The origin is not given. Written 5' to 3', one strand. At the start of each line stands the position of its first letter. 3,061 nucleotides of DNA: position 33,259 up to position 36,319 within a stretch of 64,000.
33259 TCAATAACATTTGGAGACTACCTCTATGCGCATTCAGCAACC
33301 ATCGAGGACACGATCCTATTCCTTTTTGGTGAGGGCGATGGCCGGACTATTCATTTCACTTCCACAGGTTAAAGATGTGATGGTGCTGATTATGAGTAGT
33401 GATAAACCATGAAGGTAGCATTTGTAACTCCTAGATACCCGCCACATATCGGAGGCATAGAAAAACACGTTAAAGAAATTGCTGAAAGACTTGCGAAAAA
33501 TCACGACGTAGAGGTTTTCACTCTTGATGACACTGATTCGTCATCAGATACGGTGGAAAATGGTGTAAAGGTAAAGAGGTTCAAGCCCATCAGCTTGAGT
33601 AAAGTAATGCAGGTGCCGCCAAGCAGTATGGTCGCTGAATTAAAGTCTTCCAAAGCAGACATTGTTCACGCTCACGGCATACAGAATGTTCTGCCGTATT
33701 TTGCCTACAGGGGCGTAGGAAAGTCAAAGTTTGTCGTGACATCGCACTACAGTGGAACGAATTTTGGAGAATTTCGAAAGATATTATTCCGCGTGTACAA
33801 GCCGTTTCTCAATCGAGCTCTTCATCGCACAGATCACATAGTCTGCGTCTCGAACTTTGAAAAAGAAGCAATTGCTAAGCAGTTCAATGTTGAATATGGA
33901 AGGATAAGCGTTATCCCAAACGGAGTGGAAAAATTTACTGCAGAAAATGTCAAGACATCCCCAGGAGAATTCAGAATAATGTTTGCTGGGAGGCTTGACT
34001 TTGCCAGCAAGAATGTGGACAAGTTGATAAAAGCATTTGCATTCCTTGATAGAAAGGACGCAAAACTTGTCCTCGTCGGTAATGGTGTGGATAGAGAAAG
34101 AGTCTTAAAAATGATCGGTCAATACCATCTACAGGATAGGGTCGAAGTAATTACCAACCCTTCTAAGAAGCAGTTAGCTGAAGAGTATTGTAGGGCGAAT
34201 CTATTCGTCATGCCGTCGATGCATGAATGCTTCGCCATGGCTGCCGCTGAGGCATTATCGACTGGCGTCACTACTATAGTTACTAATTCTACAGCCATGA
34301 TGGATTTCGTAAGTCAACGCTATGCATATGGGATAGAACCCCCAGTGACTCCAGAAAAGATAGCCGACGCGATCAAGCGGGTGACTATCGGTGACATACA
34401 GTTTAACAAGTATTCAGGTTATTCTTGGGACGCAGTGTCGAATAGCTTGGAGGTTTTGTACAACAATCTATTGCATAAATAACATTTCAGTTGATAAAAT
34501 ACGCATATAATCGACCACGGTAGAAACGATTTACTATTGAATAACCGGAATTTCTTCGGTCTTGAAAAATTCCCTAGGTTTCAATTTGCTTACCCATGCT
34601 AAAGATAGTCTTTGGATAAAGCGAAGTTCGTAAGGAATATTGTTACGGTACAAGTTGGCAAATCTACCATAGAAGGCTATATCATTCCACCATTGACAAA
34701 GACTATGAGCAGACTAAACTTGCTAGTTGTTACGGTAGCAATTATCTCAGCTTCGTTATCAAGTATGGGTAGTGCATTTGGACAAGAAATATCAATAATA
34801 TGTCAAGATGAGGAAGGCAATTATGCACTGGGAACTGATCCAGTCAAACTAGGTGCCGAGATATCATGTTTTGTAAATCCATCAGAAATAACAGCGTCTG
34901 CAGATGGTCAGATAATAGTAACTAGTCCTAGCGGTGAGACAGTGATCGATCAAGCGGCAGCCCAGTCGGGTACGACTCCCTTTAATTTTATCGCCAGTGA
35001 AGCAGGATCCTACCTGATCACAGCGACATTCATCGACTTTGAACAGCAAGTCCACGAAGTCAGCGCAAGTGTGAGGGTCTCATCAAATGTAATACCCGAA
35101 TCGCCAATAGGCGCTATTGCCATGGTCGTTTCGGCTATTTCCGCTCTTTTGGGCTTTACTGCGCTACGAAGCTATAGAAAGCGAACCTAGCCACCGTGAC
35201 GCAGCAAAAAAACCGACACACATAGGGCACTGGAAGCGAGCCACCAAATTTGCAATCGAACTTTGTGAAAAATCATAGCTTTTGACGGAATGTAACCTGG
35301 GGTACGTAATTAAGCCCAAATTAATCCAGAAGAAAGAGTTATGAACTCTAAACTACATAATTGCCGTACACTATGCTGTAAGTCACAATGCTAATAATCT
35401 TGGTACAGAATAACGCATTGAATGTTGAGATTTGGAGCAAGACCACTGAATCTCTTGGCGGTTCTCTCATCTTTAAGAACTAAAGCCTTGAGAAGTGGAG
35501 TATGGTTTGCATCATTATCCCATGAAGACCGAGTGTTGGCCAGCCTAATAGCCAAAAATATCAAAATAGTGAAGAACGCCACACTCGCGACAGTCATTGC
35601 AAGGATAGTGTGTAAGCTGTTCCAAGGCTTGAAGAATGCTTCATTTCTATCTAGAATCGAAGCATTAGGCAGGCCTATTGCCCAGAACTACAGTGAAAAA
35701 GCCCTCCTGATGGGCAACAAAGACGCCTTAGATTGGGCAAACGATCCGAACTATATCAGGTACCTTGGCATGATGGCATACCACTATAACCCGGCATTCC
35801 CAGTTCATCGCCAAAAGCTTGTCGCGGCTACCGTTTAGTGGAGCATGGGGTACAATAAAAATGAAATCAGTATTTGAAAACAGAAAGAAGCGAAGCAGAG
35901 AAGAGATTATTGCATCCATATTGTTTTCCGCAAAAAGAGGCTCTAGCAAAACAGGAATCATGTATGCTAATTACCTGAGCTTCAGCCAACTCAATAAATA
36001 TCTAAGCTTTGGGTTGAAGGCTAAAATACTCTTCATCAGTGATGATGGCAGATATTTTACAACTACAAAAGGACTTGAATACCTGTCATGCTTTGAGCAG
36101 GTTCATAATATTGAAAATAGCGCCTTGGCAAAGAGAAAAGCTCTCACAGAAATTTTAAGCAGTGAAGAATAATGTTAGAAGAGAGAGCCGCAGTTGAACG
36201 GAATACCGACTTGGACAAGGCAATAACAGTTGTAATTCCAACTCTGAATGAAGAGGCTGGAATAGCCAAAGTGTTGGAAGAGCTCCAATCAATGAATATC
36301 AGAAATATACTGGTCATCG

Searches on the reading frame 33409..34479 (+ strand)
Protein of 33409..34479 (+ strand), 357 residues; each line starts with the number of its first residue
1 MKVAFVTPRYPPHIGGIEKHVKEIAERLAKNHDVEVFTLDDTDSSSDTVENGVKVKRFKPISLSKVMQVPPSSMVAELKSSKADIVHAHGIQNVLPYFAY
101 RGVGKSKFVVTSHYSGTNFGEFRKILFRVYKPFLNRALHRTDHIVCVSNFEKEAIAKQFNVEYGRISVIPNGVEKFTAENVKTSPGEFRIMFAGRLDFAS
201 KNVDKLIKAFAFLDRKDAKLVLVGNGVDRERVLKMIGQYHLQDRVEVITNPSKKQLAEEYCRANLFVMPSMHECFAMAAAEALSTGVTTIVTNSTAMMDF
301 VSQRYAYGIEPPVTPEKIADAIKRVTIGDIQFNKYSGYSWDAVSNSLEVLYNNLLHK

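Call 11: search_protein_families(library=ncbifam, proteins=[window:33409-34479:+], max_evalue=0.01)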
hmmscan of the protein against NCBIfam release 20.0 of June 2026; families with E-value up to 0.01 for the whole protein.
window:33409-34479:+ (357 aa): 37 families (the best 25 are shown)
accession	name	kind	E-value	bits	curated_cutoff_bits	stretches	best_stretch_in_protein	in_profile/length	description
TIGR04157.1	glyco_rSAM_CFB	subfamily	4.7e-20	71.9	400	1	137-305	166-343/406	TIGR04157 family glycosyltransferase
TIGR03999.1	thiol_BshA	equivalog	1e-19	70.7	273.7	1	72-303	73-313/375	N-acetyl-alpha-D-glucosaminyl L-malate synthase BshA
TIGR02149.1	glgA_Coryne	subfamily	7.5e-19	68.1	302.4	1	1-299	1-320/391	glycogen synthase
NF041010.1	glycosy_Agl16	equivalog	5.4e-18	65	575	1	1-354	1-351/352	glycosylation protein Agl16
NF041876.1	EPS_EpsE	equivalog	7e-18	65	400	1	164-326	186-359/389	exopolysaccharide biosynthesis GT4 family glycosyltransferase EpsE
NF046085.1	XrtY_assoc_Gly1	equivalog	1.1e-16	60.7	400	1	1-326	1-347/387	XrtY-associated glycosyltransferase XYAG1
NF050063.1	ProtGlycPglJ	equivalog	1e-14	54.6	500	1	129-317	133-320/363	N-acetylgalactosamine-N,N'-diacetylbacillosaminyl-diphospho-undecaprenol 4-alpha-N-acetylgalactosaminyltransferase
TIGR03088.1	stp2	hypoth_equivalog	1.5e-14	53.8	409.05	1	125-325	128-335/374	TIGR03088 family PEP-CTERM/XrtA system glycosyltransferase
TIGR04047.1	MSMEG_0565_glyc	hypoth_equivalog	6.3e-14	51.8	259.85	1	20-327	17-340/373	MSMEG_0565 family glycosyltransferase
NF012028.0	PRK15484.1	subfamily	7.8e-14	51.6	618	1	124-348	123-372/380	lipopolysaccharide N-acetylglucosaminyltransferase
NF007396.0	PRK09922.1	equivalog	7.3e-12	44.8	385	1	142-353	137-345/361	lipopolysaccharide 1,6-galactosyltransferase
NF038295.1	EPS_HpsP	equivalog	1.1e-11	44.4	550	1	124-352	137-385/388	hormogonium polysaccharide biosynthesis glycosyltransferase HpsP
NF038255.1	exopoly_VpsD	equivalog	1.2e-11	44.1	300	1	76-308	95-328/381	VpsD family glycosyltransferase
NF038229.1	Glyco4_Geo_Pelo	equivalog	2.3e-11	43.3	400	1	71-291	44-266/338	GPMC system family 4 glycosyltransferase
TIGR03449.1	mycothiol_MshA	equivalog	4.2e-11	42.4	462.5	1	140-355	164-404/406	D-inositol-3-phosphate glycosyltransferase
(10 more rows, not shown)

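Call 12: search_protein_families(library=pfam, proteins=[window:33409-34479:+], max_evalue=0.01)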
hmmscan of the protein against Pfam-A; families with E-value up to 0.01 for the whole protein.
window:33409-34479:+ (357 aa): 7 families
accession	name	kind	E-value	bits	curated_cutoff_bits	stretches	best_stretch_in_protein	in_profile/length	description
PF13439.12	Glyco_transf_4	-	1.5e-29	103.6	28.5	1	14-174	1-167/170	Glycosyltransferase Family 4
PF00534.26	Glycos_transf_1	-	5.7e-27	94.8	26.4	1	184-325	12-155/172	Glycosyl transferases group 1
PF13692.12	Glyco_trans_1_4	-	1.5e-20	74.3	27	1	188-325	2-139/142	Glycosyl transferases group 1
PF13579.12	Glyco_trans_4_4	-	1.1e-17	65.3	29.7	1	15-172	1-158/158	Glycosyl transferase 4-like domain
PF20706.3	GT4-conflict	-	1.7e-14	54.1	26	1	167-305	175-324/385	Family 4 Glycosyltransferase in conflict systems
PF13477.12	Glyco_trans_4_2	-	4.1e-09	37.2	23.4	1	18-148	10-139/139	Glycosyl transferase 4-like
PF05908.16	Gamma_PGA_hydro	-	0.0076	16.2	22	0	12-47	33-67/191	Poly-gamma-glutamate hydrolase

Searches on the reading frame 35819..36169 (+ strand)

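Call 11: search_protein_families(library=ncbifam, proteins=[window:35819-36169:+], max_evalue=0.01)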
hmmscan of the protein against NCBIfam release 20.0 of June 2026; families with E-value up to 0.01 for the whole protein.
window:35819-36169:+ (117 aa): 1 family
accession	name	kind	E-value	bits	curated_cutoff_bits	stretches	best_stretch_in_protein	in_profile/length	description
NF053610.1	Sso10a_fam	subfamily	1.9e-17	63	60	1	25-89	1-64/64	Sso10a family chromatin protein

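Call 12: search_protein_families(library=pfam, proteins=[window:35819-36169:+], max_evalue=0.01)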
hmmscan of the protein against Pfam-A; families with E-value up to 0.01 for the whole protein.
window:35819-36169:+ (117 aa): 1 family
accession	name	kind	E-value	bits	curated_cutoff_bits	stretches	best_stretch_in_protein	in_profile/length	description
PF14947.12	HTH_45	-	1.2e-15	57.7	25.5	1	24-99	1-76/77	Winged helix-turn-helix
